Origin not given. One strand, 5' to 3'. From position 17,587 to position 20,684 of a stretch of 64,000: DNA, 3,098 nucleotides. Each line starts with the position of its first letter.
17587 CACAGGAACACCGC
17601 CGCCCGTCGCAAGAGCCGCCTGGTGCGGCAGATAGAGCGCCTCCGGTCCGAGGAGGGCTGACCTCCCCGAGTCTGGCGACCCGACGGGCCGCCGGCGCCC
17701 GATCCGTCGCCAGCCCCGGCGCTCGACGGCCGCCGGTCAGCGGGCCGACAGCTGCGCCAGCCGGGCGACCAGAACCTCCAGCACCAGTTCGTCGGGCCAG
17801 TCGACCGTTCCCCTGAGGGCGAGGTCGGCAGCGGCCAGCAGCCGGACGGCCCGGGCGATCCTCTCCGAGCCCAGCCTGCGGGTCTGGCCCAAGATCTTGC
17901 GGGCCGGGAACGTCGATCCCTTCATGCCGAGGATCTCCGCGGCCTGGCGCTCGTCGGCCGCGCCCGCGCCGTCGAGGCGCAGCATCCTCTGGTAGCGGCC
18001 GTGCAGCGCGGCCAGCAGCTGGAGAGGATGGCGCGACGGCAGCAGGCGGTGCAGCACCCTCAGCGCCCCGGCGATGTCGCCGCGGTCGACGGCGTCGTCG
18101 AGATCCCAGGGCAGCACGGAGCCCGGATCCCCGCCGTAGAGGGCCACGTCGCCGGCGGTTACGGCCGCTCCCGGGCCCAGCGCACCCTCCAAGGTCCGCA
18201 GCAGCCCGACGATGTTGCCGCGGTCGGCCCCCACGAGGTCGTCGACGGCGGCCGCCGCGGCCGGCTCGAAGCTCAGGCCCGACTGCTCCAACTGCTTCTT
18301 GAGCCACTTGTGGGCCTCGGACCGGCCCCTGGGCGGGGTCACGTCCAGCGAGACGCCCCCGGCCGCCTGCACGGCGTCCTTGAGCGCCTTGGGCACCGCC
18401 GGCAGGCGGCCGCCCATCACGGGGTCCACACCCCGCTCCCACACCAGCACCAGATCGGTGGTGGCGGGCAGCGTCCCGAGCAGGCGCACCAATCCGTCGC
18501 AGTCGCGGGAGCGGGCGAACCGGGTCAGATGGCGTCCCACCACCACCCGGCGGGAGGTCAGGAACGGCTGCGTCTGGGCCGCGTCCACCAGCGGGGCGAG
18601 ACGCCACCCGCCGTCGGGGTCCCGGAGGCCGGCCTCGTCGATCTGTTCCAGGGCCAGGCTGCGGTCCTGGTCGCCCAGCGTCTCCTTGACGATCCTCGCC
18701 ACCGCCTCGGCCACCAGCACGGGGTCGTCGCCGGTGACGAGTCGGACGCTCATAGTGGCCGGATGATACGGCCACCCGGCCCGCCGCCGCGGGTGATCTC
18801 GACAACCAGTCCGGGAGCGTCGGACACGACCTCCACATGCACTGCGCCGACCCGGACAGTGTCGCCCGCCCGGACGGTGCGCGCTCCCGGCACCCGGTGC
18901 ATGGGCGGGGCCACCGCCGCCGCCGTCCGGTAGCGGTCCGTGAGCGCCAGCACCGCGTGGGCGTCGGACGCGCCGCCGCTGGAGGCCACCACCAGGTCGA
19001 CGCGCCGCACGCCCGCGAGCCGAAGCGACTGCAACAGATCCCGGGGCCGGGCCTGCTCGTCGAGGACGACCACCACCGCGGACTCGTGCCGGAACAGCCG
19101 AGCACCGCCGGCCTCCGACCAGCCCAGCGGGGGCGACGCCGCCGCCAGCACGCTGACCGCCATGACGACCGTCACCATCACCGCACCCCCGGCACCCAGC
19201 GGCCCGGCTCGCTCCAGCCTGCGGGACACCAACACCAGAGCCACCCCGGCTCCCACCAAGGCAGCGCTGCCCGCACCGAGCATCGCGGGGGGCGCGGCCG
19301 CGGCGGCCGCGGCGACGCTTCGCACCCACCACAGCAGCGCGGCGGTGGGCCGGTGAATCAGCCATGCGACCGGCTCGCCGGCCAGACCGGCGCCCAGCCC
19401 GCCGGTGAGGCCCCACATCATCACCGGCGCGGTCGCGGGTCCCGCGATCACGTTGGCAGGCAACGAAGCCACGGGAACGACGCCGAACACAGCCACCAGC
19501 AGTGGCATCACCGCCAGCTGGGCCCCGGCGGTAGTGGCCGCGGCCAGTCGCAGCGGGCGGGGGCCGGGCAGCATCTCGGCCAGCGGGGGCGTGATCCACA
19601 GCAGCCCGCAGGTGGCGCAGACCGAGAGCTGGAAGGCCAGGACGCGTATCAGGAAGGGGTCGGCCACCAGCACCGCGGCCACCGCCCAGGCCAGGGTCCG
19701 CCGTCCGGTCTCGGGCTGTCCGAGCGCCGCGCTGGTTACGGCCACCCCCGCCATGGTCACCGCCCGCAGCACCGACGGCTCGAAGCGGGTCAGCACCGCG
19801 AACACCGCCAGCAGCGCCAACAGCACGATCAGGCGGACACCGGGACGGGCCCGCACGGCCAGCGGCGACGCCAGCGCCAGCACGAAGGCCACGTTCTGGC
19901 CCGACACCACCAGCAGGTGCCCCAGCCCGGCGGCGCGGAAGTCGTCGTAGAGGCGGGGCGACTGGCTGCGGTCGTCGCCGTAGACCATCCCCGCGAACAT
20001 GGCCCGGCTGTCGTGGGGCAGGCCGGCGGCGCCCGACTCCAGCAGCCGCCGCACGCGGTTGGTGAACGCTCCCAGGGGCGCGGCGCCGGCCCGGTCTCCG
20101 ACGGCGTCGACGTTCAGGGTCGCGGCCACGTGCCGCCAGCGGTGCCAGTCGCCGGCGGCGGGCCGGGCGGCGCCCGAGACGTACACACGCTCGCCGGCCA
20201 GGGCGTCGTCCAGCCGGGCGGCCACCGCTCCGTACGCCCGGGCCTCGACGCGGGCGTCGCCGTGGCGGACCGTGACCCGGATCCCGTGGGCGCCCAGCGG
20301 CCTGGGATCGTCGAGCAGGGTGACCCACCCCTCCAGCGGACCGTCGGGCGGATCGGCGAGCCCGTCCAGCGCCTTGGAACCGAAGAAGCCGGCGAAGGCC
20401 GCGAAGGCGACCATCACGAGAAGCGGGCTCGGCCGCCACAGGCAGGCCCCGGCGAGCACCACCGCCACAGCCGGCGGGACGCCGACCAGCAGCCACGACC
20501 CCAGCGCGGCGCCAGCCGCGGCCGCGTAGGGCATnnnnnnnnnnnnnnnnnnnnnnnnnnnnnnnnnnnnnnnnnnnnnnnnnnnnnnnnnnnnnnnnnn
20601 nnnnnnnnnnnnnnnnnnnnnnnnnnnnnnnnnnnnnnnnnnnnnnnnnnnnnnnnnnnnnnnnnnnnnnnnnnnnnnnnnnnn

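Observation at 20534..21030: Six copies of a 75-bp array that clones the comEA 3' end and keeps an open frame into comEC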

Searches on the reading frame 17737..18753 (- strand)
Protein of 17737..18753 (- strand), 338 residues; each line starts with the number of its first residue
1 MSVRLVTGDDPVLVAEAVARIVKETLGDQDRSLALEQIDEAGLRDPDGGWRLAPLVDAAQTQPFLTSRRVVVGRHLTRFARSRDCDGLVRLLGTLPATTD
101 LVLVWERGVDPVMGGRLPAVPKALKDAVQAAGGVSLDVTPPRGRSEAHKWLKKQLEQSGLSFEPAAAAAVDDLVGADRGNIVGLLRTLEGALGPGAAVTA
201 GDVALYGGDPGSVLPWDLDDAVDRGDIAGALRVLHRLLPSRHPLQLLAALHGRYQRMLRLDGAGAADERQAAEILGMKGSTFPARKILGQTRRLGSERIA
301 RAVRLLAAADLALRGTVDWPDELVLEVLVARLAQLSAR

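Call 10: search_protein_families(library=pfam, proteins=[window:17740-18753:-], max_evalue=0.01)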
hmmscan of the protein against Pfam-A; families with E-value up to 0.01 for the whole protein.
seq(338 aa): 2 families
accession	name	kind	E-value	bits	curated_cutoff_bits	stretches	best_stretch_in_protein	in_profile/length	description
PF21694.2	DNA_pol3_delta_C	-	9.4e-06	26.1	27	1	217-331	6-120/121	DNA polymerase III delta subunit, C-terminal domain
PF06144.19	DNA_pol3_delta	-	0.00019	21.8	21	1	5-104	2-99/124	DNA polymerase III, delta subunit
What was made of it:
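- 17737..18753 (-): holA (DNA polymerase III delta). Its ATG overlaps the comEC stop as ATGA. Pfam call 10.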

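Call 49: find_encoding_contigs(protein=window:17737-18753:-, flank=4000, max_places=10)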
Protein window:17737-18753:- (338 aa): no gene with exactly this product is on record in the collection.

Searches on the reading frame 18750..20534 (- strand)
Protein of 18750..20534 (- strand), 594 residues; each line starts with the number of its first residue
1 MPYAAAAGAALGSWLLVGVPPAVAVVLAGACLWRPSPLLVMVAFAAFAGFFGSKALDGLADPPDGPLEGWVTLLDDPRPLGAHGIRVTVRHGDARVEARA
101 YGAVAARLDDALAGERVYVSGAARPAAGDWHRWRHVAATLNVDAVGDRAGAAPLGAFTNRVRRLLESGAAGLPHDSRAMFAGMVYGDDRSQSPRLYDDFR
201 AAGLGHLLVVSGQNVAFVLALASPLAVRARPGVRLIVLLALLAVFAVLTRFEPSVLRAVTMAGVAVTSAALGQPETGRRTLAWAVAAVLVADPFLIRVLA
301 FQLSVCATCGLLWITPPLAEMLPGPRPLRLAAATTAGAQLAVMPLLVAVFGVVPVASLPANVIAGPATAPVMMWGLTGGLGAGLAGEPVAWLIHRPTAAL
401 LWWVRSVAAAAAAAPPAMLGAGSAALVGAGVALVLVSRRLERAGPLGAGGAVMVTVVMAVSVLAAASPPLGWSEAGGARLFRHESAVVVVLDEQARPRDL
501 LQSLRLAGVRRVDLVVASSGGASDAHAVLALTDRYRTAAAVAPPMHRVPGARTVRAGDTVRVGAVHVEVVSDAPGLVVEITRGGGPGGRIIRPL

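Call 10: search_protein_families(library=pfam, proteins=[window:18750-20534:-], max_evalue=0.01)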
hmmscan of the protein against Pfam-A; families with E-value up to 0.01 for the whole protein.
window:18750-20534:- (594 aa): 1 family
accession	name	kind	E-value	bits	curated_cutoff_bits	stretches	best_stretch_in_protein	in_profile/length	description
PF03772.21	Competence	-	1.5e-40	139.7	23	1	183-432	1-256/270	Competence protein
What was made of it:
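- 18750..20534 (-): comEC as conventionally called (594 aa, starting at the conserved M1 of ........). Pfam Competence 1.5e-40, call 10.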

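Call 12: find_encoding_contigs(protein=window:18750-20534:-, flank=6000, max_places=10)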
Protein window:18750-20534:- (594 aa): no gene with exactly this product is on record in the collection.

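Call 13: find_related_loci(query=window:18750-20534:-, collection=genome_contigs, flank=6000)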
Query window:18750-20534:- (594 aa) in genome_contigs; peptide patterns used: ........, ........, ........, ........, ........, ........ (x = any residue, [..] = any of these).
600 stretches matched a pattern (row limit reached: there are more); 453 encode a relative of the query (tblastn E <= 1e-3); the best 80 are kept; 79 distinct loci.
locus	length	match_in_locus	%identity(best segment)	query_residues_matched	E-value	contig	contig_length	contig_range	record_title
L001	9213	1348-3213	87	1-594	0e+0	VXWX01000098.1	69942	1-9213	MAG: Acidimicrobiaceae bacterium isolate SB0668_bin_28 NODE_199_length_69942_cov_114.652568, whole genome shotgun sequen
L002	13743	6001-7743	87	1-581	0e+0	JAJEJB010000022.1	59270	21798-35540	MAG: Acidimicrobiia bacterium isolate p16x63bins.58 k141_688073, whole genome shotgun sequence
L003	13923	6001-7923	79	1-594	0e+0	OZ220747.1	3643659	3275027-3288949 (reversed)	MAG: Acidimicrobiales bacterium isolate 24b51cff-2c1d-4890-b593-b7e190b4cd9e genome assembly, chromosome: 1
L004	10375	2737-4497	80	1-587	0e+0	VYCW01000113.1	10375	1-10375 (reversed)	MAG: Acidimicrobiaceae bacterium isolate SB0675_bin_25 NODE_2723_length_10375_cov_36.446415, whole genome shotgun sequen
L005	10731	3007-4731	80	11-584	0e+0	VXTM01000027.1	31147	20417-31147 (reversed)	MAG: Acidimicrobiaceae bacterium isolate SB0665_bin_5 NODE_777_length_31147_cov_48.322880, whole genome shotgun sequence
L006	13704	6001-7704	87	13-580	0e+0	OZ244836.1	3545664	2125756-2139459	MAG: Candidatus Aldehydirespirator sp. isolate e6163144-70ab-4bd6-a8bf-7abc59f56523 genome assembly, chromosome: 1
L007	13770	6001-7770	79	1-590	0e+0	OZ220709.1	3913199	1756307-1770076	MAG: Acidimicrobiales bacterium isolate 6b056a62-6b83-475f-8eea-6cb61c32e6fc genome assembly, chromosome: 1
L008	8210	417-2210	75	1-581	0e+0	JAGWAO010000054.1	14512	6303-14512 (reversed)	MAG: Acidimicrobiia bacterium isolate 277c_9 scaffold_9716, whole genome shotgun sequence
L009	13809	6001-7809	77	1-578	0e+0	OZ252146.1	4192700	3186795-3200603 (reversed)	MAG: Candidatus Aldehydirespirator sp. isolate fd067d44-95a4-4330-b63d-26ca3bb23c52 genome assembly, chromosome: 1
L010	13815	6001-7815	76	1-580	0e+0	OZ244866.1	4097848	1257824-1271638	MAG: Candidatus Aldehydirespirator sp. isolate 5d9a7b39-b96f-476b-9b06-807c01473320 genome assembly, chromosome: 1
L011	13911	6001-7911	88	1-559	0e+0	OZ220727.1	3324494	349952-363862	MAG: Acidimicrobiales bacterium isolate 4f57d8d1-ca55-459d-b062-bfd716ad4e26 genome assembly, chromosome: 1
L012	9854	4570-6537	86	11-589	0e+0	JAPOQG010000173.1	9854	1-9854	MAG: Acidimicrobiaceae bacterium isolate APA_bin_7 c_000000342831, whole genome shotgun sequence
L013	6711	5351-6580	84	1-410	0e+0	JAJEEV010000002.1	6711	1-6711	MAG: Acidimicrobiia bacterium isolate p16x34bins.51 k141_199761, whole genome shotgun sequence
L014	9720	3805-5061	86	1-419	0e+0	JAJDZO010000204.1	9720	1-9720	MAG: Acidimicrobiia bacterium isolate jk18x40bins.8 k141_1357065, whole genome shotgun sequence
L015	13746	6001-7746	61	2-589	0e+0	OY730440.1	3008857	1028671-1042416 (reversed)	MAG: Acidimicrobiales bacterium isolate 66a0c705-35f1-4a73-9d13-6e1e10a8c2cc genome assembly, chromosome: 1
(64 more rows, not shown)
